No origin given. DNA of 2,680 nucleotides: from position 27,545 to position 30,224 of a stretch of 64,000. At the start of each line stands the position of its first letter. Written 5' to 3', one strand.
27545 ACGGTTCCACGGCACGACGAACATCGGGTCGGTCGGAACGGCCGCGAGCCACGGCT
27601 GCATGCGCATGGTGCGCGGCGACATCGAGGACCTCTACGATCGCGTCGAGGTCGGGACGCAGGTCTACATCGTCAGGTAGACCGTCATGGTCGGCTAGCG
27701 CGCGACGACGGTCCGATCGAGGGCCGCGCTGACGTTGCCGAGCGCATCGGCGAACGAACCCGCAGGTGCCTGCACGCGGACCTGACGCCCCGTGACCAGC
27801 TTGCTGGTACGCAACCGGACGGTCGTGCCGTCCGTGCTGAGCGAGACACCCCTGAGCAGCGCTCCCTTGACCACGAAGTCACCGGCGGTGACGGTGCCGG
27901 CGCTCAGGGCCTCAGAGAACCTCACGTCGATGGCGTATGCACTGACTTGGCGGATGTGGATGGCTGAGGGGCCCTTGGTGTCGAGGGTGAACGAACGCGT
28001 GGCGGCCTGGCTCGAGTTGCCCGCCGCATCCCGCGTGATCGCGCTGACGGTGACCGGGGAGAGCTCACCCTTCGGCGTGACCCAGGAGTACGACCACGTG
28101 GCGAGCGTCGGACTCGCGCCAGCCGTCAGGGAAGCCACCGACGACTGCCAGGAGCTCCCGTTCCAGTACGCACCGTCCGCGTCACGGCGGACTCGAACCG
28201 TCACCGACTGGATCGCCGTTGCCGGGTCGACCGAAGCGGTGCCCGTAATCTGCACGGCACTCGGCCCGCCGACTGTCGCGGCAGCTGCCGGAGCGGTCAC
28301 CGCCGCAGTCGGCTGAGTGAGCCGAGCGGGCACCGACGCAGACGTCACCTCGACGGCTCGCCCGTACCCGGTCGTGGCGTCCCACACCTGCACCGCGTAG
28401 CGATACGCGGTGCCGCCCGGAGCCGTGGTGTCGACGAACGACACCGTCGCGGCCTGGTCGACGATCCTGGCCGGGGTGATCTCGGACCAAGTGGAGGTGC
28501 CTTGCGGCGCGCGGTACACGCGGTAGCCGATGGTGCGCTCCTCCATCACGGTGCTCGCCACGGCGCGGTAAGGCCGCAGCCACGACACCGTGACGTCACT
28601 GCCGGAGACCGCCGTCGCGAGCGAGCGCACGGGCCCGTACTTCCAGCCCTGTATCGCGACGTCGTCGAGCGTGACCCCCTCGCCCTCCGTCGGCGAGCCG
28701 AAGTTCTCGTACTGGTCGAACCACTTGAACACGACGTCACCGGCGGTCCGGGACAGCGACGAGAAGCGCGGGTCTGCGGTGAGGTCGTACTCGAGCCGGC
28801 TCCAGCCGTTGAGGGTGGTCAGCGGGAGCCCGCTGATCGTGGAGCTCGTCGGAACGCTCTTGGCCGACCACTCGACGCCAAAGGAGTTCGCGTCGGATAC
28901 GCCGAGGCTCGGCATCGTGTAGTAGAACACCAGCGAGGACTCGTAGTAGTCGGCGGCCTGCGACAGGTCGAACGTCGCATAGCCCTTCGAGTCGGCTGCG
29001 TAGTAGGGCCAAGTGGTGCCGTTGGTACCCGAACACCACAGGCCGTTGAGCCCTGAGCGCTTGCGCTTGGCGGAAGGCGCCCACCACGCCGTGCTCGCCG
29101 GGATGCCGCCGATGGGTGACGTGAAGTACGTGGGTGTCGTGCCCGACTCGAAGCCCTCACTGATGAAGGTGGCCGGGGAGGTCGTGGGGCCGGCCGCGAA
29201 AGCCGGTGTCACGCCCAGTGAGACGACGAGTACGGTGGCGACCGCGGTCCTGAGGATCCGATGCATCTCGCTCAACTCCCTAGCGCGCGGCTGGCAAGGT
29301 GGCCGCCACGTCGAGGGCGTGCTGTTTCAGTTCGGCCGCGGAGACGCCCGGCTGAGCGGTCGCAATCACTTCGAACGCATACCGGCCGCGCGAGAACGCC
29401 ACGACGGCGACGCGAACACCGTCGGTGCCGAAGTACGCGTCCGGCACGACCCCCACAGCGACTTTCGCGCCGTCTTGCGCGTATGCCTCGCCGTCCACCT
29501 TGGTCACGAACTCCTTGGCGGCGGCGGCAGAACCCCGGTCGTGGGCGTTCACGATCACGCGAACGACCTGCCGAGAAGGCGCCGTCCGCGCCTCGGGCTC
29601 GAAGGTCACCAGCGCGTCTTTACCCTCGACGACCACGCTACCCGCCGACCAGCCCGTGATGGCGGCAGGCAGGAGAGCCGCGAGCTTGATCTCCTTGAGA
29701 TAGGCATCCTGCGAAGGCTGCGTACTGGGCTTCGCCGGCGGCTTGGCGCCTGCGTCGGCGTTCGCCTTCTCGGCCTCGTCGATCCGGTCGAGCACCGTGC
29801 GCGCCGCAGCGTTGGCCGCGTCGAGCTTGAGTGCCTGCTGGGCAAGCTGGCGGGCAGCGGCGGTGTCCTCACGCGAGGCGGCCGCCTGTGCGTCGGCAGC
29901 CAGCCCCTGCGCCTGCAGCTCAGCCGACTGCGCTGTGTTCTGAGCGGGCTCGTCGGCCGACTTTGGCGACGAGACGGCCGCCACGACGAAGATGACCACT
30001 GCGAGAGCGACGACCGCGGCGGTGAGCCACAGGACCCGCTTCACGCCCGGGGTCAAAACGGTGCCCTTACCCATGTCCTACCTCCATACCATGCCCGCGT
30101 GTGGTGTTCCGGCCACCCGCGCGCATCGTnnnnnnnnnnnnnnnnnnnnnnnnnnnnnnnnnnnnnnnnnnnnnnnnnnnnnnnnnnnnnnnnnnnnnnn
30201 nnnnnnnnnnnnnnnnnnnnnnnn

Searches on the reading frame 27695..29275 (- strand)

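Call 38: search_protein_families(library=pfam, proteins=[window:27695-29275:-])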
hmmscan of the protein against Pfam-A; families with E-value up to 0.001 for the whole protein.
window:27695-29275:- (526 aa): 1 family
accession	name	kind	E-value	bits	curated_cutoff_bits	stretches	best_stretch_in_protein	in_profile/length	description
PF13205.12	Big_5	-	3e-05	25.1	23.6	0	448-515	24-94/105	Bacterial Ig-like domain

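Call 53: search_protein_families(library=ncbifam, proteins=[window:27695-29275:-], max_evalue=0.01)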
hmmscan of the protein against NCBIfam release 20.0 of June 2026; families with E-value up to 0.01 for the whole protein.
window:27695-29275:- (526 aa): 0 families

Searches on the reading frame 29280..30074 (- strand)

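Call 13: search_protein_families(library=pfam, proteins=[window:29280-30074:-])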
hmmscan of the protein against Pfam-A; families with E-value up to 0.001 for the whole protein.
window:29280-30074:- (264 aa): 0 families

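Call 53: search_protein_families(library=ncbifam, proteins=[window:29280-30074:-], max_evalue=0.01)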
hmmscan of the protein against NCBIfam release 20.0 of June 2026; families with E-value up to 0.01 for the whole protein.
window:29280-30074:- (264 aa): 1 family
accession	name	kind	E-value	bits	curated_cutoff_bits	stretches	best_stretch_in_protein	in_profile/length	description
TIGR03752.1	conj_TIGR03752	hypoth_equivalog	0.0002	20.8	241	1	14-103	6-97/471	TIGR03752 family integrating conjugative element protein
